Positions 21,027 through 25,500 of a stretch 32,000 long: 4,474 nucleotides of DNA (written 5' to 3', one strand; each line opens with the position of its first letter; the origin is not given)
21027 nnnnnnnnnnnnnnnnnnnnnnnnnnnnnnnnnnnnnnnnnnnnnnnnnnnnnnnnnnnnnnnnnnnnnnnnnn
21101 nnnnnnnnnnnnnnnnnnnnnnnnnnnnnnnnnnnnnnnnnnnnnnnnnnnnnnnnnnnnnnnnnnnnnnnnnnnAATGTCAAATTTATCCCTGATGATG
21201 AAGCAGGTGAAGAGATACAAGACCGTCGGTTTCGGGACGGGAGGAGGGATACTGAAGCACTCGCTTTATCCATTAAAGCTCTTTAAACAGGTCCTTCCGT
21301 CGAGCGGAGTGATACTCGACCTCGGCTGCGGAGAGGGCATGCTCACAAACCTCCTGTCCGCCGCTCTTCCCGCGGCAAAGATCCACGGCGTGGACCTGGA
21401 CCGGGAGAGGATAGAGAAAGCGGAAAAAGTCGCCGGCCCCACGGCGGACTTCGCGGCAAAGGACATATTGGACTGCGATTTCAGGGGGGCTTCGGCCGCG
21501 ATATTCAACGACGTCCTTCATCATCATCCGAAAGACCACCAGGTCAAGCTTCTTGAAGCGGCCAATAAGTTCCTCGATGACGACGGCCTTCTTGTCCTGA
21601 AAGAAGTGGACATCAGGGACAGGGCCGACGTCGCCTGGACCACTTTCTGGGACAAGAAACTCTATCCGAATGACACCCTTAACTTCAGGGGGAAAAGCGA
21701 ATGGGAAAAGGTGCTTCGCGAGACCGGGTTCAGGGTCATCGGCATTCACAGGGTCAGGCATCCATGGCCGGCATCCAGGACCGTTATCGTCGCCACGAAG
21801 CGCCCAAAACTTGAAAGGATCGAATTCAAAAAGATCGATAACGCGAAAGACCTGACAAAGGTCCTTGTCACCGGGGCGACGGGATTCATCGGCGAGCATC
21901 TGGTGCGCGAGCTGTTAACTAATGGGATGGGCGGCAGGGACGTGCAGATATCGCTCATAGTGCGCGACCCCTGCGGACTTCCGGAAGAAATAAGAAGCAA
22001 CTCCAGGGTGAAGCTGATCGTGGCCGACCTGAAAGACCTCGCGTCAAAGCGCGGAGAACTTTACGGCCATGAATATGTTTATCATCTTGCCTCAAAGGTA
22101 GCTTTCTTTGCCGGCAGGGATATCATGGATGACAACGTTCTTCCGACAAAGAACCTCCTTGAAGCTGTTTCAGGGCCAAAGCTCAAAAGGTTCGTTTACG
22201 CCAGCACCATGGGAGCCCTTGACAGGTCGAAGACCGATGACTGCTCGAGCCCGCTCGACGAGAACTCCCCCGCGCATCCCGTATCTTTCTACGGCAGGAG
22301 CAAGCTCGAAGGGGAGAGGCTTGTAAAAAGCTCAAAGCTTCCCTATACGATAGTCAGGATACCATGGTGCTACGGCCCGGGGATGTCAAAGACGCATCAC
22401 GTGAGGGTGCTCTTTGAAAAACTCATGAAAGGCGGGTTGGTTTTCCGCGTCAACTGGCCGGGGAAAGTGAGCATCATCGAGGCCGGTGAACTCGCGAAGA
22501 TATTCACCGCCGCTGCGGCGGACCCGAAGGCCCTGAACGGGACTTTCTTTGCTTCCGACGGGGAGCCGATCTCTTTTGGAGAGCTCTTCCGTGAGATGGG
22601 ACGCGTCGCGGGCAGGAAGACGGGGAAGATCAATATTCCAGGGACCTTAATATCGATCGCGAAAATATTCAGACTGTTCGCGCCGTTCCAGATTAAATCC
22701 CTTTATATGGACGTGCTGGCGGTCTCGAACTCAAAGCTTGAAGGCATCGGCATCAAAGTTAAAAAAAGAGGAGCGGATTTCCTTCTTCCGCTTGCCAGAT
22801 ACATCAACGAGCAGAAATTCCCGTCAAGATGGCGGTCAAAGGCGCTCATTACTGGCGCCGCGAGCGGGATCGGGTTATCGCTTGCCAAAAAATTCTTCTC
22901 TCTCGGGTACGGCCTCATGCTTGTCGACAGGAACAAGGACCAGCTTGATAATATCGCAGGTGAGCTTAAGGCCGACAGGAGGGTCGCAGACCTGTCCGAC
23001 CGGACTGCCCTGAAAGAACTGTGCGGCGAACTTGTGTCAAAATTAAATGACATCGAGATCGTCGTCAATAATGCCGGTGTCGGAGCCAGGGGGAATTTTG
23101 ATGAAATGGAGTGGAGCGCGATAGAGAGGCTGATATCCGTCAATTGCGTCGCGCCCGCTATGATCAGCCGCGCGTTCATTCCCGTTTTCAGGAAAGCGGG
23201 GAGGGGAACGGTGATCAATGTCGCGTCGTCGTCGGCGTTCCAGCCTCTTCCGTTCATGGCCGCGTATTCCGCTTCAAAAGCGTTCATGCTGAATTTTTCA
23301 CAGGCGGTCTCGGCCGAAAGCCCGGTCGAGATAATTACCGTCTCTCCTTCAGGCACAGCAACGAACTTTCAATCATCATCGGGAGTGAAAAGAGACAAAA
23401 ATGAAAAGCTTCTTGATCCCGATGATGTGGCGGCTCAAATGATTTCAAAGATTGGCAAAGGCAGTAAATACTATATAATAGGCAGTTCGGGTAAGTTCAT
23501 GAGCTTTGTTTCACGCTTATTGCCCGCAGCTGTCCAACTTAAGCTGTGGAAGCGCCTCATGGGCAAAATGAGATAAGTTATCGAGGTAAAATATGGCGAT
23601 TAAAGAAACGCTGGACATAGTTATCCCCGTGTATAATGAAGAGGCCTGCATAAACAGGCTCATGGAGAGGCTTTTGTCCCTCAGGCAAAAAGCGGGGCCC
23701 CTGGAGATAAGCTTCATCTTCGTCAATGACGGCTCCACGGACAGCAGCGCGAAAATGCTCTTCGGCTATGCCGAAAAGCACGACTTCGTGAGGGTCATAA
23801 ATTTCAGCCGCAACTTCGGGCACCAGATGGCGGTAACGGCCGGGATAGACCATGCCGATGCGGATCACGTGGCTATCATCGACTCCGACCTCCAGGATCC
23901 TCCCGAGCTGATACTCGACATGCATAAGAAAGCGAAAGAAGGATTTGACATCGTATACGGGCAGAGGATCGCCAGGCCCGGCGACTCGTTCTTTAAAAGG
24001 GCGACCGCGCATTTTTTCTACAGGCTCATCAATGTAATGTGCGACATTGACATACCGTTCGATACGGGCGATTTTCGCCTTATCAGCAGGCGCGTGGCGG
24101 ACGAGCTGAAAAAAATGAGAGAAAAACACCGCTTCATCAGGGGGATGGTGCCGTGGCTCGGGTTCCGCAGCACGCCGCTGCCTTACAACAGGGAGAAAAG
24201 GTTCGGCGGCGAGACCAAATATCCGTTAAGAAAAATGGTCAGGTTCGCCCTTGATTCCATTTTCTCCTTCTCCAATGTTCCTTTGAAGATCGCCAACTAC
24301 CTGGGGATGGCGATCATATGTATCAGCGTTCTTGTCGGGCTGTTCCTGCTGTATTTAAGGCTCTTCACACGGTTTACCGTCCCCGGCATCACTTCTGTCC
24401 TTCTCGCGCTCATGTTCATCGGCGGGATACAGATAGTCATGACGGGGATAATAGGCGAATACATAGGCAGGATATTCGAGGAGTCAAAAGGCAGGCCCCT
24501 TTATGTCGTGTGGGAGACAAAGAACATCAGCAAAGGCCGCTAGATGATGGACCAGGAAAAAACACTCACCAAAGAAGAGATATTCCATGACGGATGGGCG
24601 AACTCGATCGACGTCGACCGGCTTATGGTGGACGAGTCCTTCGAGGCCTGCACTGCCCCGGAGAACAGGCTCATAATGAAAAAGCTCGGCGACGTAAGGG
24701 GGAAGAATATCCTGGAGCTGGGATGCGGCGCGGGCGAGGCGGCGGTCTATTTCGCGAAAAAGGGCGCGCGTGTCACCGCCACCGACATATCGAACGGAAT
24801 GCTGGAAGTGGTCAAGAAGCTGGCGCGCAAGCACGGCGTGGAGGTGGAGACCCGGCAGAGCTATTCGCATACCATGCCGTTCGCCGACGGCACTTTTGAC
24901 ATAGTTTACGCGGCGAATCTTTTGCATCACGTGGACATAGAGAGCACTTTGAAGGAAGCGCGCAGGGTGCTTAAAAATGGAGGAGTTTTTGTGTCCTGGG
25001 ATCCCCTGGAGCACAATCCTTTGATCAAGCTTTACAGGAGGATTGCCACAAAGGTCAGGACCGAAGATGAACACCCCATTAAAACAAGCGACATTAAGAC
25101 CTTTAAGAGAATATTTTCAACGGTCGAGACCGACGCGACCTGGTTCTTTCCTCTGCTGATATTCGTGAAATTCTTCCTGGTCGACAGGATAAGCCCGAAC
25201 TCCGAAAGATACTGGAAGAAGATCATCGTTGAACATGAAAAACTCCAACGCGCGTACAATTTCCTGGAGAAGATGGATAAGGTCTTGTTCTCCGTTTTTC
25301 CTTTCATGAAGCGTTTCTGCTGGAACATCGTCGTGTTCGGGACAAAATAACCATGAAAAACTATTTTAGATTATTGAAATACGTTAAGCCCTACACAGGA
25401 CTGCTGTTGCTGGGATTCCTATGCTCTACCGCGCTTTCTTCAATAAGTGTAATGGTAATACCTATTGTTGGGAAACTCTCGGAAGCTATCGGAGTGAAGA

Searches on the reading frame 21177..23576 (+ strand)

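Call 6: search_protein_families(library=pfam, proteins=[window:21177-23576:+], max_evalue=0.01)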
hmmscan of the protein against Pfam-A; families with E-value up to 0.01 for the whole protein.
window:21177-23576:+ (799 aa): 21 families
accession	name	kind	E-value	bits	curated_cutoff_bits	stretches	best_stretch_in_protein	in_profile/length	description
PF00106.31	adh_short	-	1.8e-42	145.4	26.6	1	556-735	3-190/195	short chain dehydrogenase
PF01370.27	Epimerase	-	8.2e-29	101.1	20.9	2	229-418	1-195/240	NAD dependent epimerase/dehydratase family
PF13561.12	adh_short_C2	-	3.2e-25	89.5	27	1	560-733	1-182/236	Enoyl-(Acyl carrier protein) reductase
PF13460.12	NAD_binding_10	-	5.6e-24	85.4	27.2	1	233-401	1-149/184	NAD(P)H-binding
PF01073.25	3Beta_HSD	-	3.4e-16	59.5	22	1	230-483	1-273/280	3-beta hydroxysteroid dehydrogenase/isomerase family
PF13489.12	Methyltransf_23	-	1.8e-15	57.5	27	1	38-188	19-162/164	Methyltransferase domain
PF05368.20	NmrA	-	7.5e-15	55.7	27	1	228-492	4-248/298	NmrA-like family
PF16363.11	GDP_Man_Dehyd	-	8.3e-15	55.5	27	1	230-390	1-171/332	GDP-mannose 4,6 dehydratase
PF04321.23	RmlD_sub_bind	-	2.4e-14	53.5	27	1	228-427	2-178/287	RmlD substrate binding domain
PF07993.18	NAD_binding_4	-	1.3e-13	51.2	20.1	2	299-400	90-209/258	Male sterility protein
PF13649.12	Methyltransf_25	-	2.9e-13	50.7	27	1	46-137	1-97/97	Methyltransferase domain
PF13847.12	Methyltransf_31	-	2.9e-10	40.4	27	1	44-184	5-145/145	Methyltransferase domain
PF08242.18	Methyltransf_12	-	1.1e-09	39.3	30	1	47-139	1-98/98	Methyltransferase domain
PF08659.16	KR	-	1.4e-09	38.5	22.6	1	556-710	3-162/180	KR domain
PF08241.18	Methyltransf_11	-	6.2e-08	33.6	21.2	1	47-141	1-95/95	Methyltransferase domain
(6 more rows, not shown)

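Call 45: search_protein_families(library=ncbifam, proteins=[window:21177-23576:+], max_evalue=0.00001)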
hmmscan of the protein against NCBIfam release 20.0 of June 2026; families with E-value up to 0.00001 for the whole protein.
window:21177-23576:+ (799 aa): 222 families (the best 25 are shown)
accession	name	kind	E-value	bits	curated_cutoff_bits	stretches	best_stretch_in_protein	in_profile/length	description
NF006565.0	PRK09072.1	equivalog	6.8e-38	130.7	238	1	555-793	7-252/265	SDR family oxidoreductase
NF005672.0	PRK07454.1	equivalog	2e-37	128.7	234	1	554-757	7-219/241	SDR family oxidoreductase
NF006123.0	PRK08267.1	equivalog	1e-36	126.5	261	1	555-794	4-256/261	SDR family oxidoreductase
NF004526.0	PRK05872.1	subfamily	3.4e-36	124.8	276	1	556-715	13-175/297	short-chain dehydrogenase/reductase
NF005878.0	PRK07825.1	subfamily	8.2e-36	123.8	287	1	557-795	13-253/278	short chain dehydrogenase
NF005806.0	PRK07666.1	equivalog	1.4e-35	122.7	286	1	555-759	9-221/239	3-ketoacyl-ACP reductase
NF004825.0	PRK06181.1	equivalog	5.4e-34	117.7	215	1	556-788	9-257/268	SDR family oxidoreductase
NF005559.1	PRK07231.1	subfamily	1.1e-33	116.8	215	1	555-737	6-196/249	glucose 1-dehydrogenase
NF040690.1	mycolate_SDR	equivalog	1.1e-32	113.5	380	1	553-798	8-264/265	mycolate reductase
NF004196.0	PRK05650.1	equivalog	8.3e-32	110.3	297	1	555-786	4-252/272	SDR family oxidoreductase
NF006118.0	PRK08264.1-4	subfamily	2.1e-31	109.3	279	1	555-765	7-213/244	SDR family oxidoreductase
NF006073.0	PRK08219.1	equivalog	4e-31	108.5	218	1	555-759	5-209/227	SDR family oxidoreductase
NF004514.1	PRK05855.1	equivalog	8.3e-31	107.2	455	1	555-786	315-570/578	SDR family oxidoreductase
NF006074.0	PRK08220.1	equivalog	9.3e-31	107.3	312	1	554-737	9-190/251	2,3-dihydro-2,3-dihydroxybenzoate dehydrogenase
NF052558.1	MBtsdlDhBudC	equivalog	1.6e-30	106.5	270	1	556-738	6-193/250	meso-2,3-butanediol dehydrogenase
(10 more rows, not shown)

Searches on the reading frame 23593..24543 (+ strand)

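Call 6: search_protein_families(library=pfam, proteins=[window:23593-24543:+], max_evalue=0.01)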
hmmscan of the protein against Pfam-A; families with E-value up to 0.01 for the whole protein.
window:23593-24543:+ (316 aa): 4 families
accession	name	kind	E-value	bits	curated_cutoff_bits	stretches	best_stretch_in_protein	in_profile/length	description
PF00535.33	Glycos_transf_2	-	2.8e-33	115.7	23.3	1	9-172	2-167/168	Glycosyl transferase family 2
PF10111.15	Glyco_tranf_2_2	-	1.4e-05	25.1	27.3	1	9-100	2-92/276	Glycosyltransferase like family 2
PF13641.12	Glyco_tranf_2_3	-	3.5e-05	24.4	27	1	9-139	5-137/230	Glycosyltransferase like family 2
PF13506.12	Glyco_transf_21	-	0.0085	16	21.7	0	82-171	23-116/174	Glycosyl transferase family 21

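Call 45: search_protein_families(library=ncbifam, proteins=[window:23593-24543:+], max_evalue=0.00001)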
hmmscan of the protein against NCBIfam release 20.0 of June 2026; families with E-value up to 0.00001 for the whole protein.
window:23593-24543:+ (316 aa): 12 families
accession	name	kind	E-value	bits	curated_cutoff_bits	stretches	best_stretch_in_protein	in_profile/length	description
NF047588.1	GlcsyltransPgfSStrep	equivalog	7.7e-77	258.5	500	1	7-309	3-305/308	glycosyltransferase PgfS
NF007986.1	PRK10714.1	equivalog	5.2e-47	160.4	529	1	6-308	7-310/316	undecaprenyl-phosphate 4-deoxy-4-formamido-L-arabinose transferase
NF007482.0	PRK10073.1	equivalog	2.4e-15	56.4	423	1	3-106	4-102/334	glycosyltransferase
TIGR03937.1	PgaC_IcaA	equivalog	3.4e-14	52.6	422.3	1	5-99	45-135/407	poly-beta-1,6-N-acetyl-D-glucosamine synthase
NF041875.1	EPS_EpsD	equivalog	6.8e-13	48.7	370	1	7-118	1-108/325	exopolysaccharide biosynthesis glycosyltransferase EpsD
TIGR04182.1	glyco_TIGR04182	equivalog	1.6e-09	37.6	325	0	9-150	4-133/293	S-layer glycoprotein N-glycosyltransferase AglJ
TIGR03965.1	mycofact_glyco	equivalog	1.9e-09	36.9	280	1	6-101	75-166/467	mycofactocin biosynthesis glycosyltransferase MftF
TIGR04283.1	glyco_like_mftF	equivalog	4.9e-09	36.1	182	1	8-114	2-97/221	TIGR04283 family arsenosugar biosynthesis glycosyltransferase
NF047683.1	TeichurnBiosyTuaG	equivalog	5.1e-09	36.1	400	1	3-103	4-100/252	teichuronic acid biosynthesis protein TuaG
TIGR04242.1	nodulat_NodC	equivalog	1e-07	31.3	550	1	6-124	49-167/395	chitooligosaccharide synthase NodC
NF058614.1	PPMAGASynPpgS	equivalog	3.7e-07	29.8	370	1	9-172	4-165/226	polyprenyl-phospho-N-acetylgalactosaminyl synthase PpgS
NF038302.1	EPS_HpsE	equivalog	9.8e-06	24.7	300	0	7-110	3-107/307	hormogonium polysaccharide biosynthesis glycosyltransferase HpsE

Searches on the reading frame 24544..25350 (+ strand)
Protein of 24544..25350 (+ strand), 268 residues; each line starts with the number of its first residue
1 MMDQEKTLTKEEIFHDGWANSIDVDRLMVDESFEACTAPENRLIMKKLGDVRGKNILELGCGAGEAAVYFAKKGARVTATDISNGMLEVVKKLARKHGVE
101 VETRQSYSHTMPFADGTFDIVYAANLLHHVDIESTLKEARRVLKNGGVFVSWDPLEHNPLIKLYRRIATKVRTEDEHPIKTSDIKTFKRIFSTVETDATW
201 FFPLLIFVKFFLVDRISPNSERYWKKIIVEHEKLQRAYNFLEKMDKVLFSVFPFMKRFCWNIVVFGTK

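Call 6: search_protein_families(library=pfam, proteins=[window:24544-25350:+], max_evalue=0.01)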
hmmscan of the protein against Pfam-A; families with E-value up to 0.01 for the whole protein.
window:24544-25350:+ (268 aa): 18 families
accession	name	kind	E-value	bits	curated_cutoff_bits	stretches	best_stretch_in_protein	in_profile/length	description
PF08241.18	Methyltransf_11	-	2.4e-26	92.7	21.2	1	57-150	1-94/95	Methyltransferase domain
PF13649.12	Methyltransf_25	-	1.1e-24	87.4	27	1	56-147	1-97/97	Methyltransferase domain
PF13847.12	Methyltransf_31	-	4.1e-19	69.1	27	1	52-164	3-122/145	Methyltransferase domain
PF08242.18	Methyltransf_12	-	2.7e-17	63.7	30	1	57-149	1-98/98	Methyltransferase domain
PF01209.24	Ubie_methyltran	-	1.1e-15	58.1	20.1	1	43-151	38-151/233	ubiE/COQ5 methyltransferase family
PF13489.12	Methyltransf_23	-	7.8e-14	52.2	27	1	49-189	17-152/164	Methyltransferase domain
PF02353.26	CMAS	-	4.6e-08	33.2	27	1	38-150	48-163/273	Mycolic acid cyclopropane synthetase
PF05175.20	MTS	-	8.9e-07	29.1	23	1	42-148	21-135/170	Methyltransferase small domain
PF06080.18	DUF938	-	2.2e-05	24.8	27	1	48-157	21-143/202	Protein of unknown function (DUF938)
PF05148.21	Methyltransf_8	-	2.6e-05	24.7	27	1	108-149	113-154/219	Hypothetical methyltransferase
PF03848.20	TehB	-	0.00012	22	20.4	1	53-127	31-105/193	Tellurite resistance protein TehB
PF06325.19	PrmA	-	0.00045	20.2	22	1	52-150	161-257/296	Ribosomal protein L11 methyltransferase (PrmA)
PF05219.18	DREV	-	0.001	18.7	26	1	50-144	92-179/265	DREV methyltransferase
PF10294.15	Methyltransf_16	-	0.0011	19.2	21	1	50-93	44-88/174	Lysine methyltransferase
PF01861.22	BpsA_C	-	0.0013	18.5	27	1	43-104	35-97/243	Branched-chain polyamine synthase A C-terminal domain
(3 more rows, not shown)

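Call 45: search_protein_families(library=ncbifam, proteins=[window:24544-25350:+], max_evalue=0.00001)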
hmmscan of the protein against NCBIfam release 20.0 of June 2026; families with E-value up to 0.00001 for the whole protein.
window:24544-25350:+ (268 aa): 41 families (the best 25 are shown)
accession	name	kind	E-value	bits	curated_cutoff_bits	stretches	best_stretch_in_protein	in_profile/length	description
NF043040.1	corrin_prot_MT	hypoth_equivalog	6.3e-18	65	180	1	49-154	39-150/216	corrinoid protein-associated methyltransferase CpaM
TIGR01934.1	MenG_MenH_UbiE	subfamily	1.2e-17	64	158.35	1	44-158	31-148/223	ubiquinone/menaquinone biosynthesis methyltransferase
NF041255.1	mycofact_MftM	equivalog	5.8e-16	58.6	200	1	51-145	138-235/289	mycofactocin oligosaccharide methyltransferase MftM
NF045649.1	2X_seleno_MduS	exception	3.9e-15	55.7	380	1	54-150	43-146/338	methyltransferase domain-containing selenoprotein MduS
NF001241.0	PRK00216.1-2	equivalog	9.4e-15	54.9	327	1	45-150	44-146/231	demethylmenaquinone methyltransferase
NF001244.0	PRK00216.1-5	equivalog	1.5e-14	53.9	216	1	43-153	39-155/236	bifunctional demethylmenaquinone methyltransferase/2-methoxy-6-polyprenyl-1,4-benzoquinol methylase UbiE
NF041675.1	sarc_dimgly_tmase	equivalog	7.1e-14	52.4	550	1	51-156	65-174/278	sarcosine/dimethylglycine N-methyltransferase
NF045667.1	MTase_DVU1556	equivalog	1.4e-13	50.8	155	1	52-153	22-121/213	DVU_1556 family methyltransferase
TIGR02021.1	BchM-ChlM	equivalog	1.6e-13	50.6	158.9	1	43-138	43-139/218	magnesium protoporphyrin IX methyltransferase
TIGR02072.1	BioC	equivalog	5.6e-13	49.2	184.95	1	49-153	31-134/244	malonyl-ACP O-methyltransferase BioC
NF001240.0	PRK00216.1-1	equivalog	1.1e-12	47.6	378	1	44-151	55-168/251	bifunctional demethylmenaquinone methyltransferase/2-methoxy-6-polyprenyl-1,4-benzoquinol methylase UbiE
TIGR01983.1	UbiG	equivalog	1.3e-12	47.5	102.95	1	49-149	46-149/228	bifunctional 2-polyprenyl-6-hydroxyphenol methylase/3-demethylubiquinol 3-O-methyltransferase UbiG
NF047649.1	MTase_UXPK_star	exception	1.5e-12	47.1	460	1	49-151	73-181/283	methyltransferase/UXPK-star double selenoprotein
NF001243.0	PRK00216.1-4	equivalog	1.6e-11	44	235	1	24-153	20-153/237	demethylmenaquinone methyltransferase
NF045823.1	PthPhpthDimycoMt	equivalog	1.8e-11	43.7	300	1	50-158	64-173/256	phthiotriol/phenolphthiotriol dimycocerosates methyltransferase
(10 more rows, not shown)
